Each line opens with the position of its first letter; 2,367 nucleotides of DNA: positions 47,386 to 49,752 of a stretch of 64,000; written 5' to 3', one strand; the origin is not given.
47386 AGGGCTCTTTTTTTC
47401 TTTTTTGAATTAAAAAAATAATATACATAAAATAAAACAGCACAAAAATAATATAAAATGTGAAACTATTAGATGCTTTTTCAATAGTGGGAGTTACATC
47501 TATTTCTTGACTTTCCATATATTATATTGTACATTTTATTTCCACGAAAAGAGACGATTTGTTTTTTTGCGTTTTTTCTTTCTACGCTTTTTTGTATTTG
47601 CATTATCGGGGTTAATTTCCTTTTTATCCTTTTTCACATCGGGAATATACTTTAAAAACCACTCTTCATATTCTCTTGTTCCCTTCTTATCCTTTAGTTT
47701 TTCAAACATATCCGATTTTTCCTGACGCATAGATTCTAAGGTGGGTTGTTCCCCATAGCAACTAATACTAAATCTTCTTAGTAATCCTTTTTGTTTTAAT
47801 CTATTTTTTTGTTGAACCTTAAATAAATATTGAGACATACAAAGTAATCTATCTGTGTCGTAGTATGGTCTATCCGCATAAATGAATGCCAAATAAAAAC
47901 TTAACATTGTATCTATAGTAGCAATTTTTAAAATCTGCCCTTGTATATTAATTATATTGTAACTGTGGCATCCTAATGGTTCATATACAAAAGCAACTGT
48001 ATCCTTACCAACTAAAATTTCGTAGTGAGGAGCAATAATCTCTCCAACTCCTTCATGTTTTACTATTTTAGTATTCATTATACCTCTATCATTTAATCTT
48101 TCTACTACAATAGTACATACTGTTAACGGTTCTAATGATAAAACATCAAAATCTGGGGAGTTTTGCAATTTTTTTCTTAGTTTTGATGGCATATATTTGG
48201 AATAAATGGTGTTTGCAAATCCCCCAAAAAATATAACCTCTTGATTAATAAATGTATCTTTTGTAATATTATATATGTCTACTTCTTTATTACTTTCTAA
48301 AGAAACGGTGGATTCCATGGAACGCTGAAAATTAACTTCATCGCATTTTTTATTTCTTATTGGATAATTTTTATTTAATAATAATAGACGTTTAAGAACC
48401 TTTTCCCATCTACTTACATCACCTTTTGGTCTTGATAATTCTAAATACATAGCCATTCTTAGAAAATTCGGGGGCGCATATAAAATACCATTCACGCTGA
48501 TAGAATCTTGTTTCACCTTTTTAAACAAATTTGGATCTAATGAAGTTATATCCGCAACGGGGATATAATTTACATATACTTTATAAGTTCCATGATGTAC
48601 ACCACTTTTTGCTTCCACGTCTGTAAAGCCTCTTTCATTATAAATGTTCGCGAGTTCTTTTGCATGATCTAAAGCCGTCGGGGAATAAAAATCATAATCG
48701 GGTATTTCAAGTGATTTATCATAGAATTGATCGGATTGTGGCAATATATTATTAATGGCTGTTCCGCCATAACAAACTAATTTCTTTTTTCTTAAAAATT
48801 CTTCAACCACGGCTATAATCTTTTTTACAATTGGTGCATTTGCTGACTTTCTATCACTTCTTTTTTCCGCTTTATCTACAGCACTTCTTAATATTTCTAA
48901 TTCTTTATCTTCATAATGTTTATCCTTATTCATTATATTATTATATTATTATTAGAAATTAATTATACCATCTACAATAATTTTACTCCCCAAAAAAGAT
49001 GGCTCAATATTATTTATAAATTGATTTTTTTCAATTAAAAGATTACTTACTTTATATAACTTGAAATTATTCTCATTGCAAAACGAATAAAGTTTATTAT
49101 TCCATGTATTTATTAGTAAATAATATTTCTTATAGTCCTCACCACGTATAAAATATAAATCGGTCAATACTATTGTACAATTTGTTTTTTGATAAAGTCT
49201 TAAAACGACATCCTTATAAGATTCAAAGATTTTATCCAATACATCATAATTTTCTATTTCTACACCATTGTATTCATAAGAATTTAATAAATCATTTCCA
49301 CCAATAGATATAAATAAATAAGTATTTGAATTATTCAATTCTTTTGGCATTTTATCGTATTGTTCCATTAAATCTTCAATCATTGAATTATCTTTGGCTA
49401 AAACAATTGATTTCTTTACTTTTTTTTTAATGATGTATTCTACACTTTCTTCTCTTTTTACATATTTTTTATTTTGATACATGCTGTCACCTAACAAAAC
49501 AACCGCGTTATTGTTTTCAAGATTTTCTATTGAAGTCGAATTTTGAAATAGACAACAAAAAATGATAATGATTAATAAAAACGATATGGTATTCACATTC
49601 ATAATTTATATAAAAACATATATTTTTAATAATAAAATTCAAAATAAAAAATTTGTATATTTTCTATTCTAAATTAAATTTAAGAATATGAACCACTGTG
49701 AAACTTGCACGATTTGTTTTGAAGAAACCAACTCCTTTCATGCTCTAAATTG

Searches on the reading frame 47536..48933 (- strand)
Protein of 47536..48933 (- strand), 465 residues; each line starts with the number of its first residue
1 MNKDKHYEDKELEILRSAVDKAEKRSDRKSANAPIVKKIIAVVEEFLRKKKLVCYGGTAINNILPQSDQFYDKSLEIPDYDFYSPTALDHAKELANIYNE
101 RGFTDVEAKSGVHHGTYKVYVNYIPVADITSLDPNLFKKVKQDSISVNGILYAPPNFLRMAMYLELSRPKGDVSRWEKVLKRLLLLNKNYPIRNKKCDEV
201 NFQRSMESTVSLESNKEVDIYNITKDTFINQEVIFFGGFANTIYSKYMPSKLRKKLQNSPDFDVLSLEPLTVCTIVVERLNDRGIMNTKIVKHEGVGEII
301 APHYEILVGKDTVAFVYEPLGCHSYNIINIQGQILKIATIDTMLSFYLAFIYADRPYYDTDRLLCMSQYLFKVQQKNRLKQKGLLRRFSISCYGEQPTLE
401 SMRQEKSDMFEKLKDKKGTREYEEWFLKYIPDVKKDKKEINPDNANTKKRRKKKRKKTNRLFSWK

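Call 10: search_protein_families(library=pfam, proteins=[window:47536-48933:-], max_evalue=0.01)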
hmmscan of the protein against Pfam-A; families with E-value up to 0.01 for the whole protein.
window:47536-48933:- (465 aa): 1 family
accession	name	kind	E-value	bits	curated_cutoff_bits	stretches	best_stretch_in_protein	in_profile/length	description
PF19244.4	Poly_A_pol_cat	-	2.5e-47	160.8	30.2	1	42-171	2-130/131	Poly(A) polymerase catalytic subunit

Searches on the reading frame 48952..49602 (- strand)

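Call 10: search_protein_families(library=pfam, proteins=[window:48952-49602:-], max_evalue=0.01)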
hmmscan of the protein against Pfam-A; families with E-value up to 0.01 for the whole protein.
window:48952-49602:- (216 aa): 3 families
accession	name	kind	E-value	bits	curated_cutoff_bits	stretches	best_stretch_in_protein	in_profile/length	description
PF14506.12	CppA_N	-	0.00092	19.7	25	1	18-101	17-104/124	CppA N-terminal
PF00657.28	Lipase_GDSL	-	0.0073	16.9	23.6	0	76-185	55-173/208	GDSL-like Lipase/Acylhydrolase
PF13472.12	Lipase_GDSL_2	-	0.0088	17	32.9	0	68-187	39-151/178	GDSL-like Lipase/Acylhydrolase family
